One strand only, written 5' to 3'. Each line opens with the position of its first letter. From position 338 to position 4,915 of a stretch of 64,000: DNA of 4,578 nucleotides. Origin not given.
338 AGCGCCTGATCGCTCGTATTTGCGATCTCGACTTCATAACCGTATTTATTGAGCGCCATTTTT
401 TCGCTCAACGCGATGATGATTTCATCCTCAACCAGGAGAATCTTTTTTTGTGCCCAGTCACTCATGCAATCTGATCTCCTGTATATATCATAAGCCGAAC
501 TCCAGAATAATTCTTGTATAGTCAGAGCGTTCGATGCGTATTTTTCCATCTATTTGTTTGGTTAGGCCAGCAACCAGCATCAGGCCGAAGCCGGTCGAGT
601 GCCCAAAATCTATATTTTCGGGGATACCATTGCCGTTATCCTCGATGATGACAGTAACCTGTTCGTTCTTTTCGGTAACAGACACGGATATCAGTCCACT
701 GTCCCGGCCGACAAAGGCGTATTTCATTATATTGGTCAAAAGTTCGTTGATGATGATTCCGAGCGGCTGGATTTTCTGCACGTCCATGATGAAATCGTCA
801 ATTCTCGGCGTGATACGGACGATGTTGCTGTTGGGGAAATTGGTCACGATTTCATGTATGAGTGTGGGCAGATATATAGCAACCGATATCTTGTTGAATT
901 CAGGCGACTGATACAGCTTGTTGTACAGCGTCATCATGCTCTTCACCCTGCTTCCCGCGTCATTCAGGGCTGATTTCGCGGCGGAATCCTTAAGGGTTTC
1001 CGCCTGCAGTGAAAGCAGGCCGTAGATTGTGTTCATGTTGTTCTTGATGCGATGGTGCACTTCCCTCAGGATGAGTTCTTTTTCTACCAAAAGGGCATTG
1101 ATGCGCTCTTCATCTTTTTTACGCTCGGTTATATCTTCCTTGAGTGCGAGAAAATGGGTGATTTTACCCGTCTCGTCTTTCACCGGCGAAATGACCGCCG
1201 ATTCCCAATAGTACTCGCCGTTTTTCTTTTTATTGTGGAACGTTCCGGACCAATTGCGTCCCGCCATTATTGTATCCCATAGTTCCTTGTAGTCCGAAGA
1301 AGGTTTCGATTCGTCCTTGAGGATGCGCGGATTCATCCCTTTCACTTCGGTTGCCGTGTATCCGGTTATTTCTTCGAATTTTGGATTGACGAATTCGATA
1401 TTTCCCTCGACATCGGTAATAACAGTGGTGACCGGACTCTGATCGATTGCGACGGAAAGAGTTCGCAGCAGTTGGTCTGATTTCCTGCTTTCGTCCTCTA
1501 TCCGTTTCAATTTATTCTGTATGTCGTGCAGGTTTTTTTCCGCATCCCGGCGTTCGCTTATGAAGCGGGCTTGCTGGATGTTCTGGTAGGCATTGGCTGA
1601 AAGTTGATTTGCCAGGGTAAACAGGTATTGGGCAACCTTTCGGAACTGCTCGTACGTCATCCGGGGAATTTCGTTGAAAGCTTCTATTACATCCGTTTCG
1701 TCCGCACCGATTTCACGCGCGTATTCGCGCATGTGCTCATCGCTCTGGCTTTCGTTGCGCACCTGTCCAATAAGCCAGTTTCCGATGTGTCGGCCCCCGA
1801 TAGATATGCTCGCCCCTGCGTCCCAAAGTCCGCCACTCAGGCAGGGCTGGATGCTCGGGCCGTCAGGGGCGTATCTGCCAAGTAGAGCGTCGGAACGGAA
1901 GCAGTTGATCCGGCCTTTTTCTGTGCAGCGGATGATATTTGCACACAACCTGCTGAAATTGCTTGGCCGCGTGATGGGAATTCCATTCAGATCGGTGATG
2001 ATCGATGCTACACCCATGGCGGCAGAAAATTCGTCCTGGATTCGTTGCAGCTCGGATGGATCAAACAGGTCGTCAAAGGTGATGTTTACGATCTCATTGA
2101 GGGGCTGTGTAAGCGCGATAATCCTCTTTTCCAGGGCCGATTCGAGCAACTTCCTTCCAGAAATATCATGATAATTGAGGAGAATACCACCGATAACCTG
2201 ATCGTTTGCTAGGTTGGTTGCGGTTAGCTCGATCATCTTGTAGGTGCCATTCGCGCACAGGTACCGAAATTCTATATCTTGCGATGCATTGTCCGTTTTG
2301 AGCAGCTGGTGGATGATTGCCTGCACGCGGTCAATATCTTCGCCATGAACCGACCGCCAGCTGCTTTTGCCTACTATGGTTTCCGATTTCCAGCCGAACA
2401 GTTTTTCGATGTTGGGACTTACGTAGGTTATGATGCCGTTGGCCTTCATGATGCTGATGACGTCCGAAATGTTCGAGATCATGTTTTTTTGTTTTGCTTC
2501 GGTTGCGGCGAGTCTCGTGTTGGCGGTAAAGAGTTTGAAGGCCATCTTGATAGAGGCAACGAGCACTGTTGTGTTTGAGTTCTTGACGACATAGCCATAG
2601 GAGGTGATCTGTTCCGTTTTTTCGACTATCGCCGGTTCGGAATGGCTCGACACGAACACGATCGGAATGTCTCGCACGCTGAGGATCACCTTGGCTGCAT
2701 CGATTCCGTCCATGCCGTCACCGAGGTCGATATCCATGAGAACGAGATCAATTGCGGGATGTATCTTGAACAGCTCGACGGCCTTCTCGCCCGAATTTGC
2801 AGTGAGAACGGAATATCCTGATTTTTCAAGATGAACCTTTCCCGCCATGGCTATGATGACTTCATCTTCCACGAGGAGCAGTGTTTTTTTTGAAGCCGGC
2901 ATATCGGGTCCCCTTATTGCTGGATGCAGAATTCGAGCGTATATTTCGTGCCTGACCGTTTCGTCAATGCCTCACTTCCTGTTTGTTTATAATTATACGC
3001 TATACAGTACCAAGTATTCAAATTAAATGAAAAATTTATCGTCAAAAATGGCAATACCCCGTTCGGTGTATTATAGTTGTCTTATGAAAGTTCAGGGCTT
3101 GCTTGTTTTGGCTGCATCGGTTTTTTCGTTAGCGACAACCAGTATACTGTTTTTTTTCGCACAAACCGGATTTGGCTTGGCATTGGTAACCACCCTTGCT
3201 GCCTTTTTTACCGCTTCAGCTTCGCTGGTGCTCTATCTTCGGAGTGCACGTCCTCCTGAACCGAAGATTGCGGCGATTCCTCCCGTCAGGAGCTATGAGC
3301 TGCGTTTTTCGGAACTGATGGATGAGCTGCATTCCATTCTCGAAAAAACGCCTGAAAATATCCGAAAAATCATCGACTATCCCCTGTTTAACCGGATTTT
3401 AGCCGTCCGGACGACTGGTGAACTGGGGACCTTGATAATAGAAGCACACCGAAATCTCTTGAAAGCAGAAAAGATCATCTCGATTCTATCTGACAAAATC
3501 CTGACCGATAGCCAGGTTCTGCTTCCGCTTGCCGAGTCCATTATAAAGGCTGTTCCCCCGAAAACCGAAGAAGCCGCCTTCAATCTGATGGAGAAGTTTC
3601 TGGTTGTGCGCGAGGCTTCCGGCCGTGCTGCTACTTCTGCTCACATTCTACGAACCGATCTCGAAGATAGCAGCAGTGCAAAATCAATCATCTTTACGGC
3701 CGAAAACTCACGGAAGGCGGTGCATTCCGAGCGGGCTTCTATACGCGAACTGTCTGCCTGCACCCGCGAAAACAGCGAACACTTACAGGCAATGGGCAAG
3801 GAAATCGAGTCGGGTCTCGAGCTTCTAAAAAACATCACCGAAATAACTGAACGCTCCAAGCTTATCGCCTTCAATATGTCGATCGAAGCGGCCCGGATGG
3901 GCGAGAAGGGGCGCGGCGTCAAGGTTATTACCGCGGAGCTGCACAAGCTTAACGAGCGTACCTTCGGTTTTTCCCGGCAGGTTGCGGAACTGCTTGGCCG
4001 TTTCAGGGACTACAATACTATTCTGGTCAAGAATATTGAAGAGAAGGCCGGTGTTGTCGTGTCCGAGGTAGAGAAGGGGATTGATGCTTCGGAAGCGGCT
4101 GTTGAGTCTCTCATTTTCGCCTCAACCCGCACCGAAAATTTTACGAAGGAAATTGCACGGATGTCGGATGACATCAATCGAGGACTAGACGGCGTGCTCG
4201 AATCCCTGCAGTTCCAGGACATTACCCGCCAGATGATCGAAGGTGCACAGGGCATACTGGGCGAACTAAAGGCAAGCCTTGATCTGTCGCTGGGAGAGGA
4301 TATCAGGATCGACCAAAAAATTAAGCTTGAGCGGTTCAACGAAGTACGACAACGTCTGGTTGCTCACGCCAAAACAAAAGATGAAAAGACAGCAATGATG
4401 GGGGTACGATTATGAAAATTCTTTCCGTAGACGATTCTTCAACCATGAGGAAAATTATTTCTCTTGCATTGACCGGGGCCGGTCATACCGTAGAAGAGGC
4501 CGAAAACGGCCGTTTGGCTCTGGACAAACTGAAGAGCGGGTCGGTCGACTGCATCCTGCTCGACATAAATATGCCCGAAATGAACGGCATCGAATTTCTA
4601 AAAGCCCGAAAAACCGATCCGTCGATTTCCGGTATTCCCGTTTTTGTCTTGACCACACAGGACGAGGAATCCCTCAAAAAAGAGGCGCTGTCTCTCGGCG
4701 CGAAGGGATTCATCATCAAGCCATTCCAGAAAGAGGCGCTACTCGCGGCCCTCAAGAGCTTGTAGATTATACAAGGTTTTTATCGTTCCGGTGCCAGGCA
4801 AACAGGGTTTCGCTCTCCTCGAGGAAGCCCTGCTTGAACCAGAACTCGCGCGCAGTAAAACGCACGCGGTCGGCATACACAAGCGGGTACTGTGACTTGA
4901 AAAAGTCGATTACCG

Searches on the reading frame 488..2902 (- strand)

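Call 7: search_protein_families(library=pfam, proteins=[window:488-2902:-], max_evalue=0.001)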
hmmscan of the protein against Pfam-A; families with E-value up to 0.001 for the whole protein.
window:488-2902:- (804 aa): 10 families
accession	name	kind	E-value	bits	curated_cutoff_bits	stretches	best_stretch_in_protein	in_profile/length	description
PF10114.15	PocR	-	6.7e-52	176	23.9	1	278-439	1-162/162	Sensory domain found in PocR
PF00989.32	PAS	-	4.1e-29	101.3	22.6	2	140-247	5-113/113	PAS fold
PF13426.13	PAS_9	-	1.2e-27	96.6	27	2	491-593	2-103/103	PAS domain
PF08447.18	PAS_3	-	2.2e-26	92.3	25.6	2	159-231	2-75/89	PAS fold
PF07568.18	HisKA_2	-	4e-23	81.7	22.3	1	614-687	1-74/76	Histidine kinase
PF08448.16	PAS_4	-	5.9e-20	72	23.1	2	487-595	2-109/110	PAS fold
PF00072.30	Response_reg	-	2.2e-17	63.6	30.2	1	9-118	2-110/111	Response regulator receiver domain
PF02518.31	HATPase_c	-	1.2e-11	45.4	26.4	1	712-802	4-107/111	Histidine kinase-, DNA gyrase B-, and HSP90-like ATPase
PF13188.13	PAS_8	-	8e-10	38.7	21.8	1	483-523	4-41/65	PAS domain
PF13581.12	HATPase_c_2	-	4.8e-08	33.5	27.4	1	709-784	27-112/127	Histidine kinase-like ATPase domain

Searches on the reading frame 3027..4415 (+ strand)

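Call 7: search_protein_families(library=pfam, proteins=[window:3027-4415:+], max_evalue=0.001)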
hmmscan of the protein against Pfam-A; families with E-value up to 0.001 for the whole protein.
window:3027-4415:+ (462 aa): 1 family
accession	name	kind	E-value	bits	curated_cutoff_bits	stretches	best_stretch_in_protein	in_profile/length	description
PF00015.26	MCPsignal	-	1.8e-14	54.4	34.6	1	226-394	12-165/172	Methyl-accepting chemotaxis protein (MCP) signalling domain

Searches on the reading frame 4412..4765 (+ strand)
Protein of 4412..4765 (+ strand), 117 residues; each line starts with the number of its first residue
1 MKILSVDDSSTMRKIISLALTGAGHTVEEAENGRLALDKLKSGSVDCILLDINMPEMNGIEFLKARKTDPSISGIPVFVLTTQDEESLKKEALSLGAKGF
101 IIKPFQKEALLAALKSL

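Call 7: search_protein_families(library=pfam, proteins=[window:4412-4765:+], max_evalue=0.001)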
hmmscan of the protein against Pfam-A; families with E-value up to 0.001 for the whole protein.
window:4412-4765:+ (117 aa): 1 family
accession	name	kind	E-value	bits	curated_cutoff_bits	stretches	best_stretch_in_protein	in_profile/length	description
PF00072.30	Response_reg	-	1.9e-29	102.5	30.2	1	3-114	1-110/111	Response regulator receiver domain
